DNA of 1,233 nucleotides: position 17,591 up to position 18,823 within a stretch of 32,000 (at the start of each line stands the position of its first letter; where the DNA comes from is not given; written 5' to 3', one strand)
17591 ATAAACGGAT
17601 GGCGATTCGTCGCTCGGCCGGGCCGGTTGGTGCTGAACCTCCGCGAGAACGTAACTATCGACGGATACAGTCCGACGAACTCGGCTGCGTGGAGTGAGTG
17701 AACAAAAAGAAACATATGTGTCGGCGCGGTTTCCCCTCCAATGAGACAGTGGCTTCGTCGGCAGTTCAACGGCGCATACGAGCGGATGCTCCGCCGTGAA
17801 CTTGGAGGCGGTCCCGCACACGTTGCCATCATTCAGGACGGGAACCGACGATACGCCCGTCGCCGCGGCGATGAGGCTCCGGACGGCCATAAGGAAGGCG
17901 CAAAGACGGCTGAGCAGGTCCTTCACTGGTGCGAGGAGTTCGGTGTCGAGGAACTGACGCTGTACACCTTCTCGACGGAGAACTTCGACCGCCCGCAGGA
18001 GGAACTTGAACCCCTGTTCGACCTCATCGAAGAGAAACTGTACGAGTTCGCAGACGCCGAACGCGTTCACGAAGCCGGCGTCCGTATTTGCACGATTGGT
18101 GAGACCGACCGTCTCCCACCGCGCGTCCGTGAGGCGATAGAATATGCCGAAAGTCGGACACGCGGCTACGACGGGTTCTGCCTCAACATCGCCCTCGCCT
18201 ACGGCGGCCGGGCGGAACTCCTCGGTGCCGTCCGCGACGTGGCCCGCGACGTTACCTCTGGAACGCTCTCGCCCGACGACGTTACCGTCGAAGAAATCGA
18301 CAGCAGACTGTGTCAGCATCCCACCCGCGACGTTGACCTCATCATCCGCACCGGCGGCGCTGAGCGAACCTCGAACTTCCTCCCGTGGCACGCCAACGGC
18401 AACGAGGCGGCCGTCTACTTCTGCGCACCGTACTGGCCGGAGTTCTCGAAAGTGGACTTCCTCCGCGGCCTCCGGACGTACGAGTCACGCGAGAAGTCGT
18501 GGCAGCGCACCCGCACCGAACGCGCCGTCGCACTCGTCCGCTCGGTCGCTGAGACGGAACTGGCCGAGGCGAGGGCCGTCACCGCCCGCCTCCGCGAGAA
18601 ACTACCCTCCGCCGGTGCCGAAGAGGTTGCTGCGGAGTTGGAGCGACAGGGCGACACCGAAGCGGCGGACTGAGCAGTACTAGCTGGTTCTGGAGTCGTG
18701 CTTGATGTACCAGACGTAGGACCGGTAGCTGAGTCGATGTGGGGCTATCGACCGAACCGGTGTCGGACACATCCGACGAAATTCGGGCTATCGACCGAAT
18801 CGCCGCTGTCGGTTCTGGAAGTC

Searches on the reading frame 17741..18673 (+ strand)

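Call 68: search_protein_families(library=pfam, proteins=[window:17741-18673:+], max_evalue=0.00001)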
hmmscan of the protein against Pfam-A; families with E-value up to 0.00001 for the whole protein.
window:17741-18673:+ (310 aa): 1 family
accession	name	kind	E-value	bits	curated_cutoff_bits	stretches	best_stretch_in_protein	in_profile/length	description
PF01255.24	Prenyltransf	-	5.2e-68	229.3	27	1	31-253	1-217/219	Putative undecaprenyl diphosphate synthase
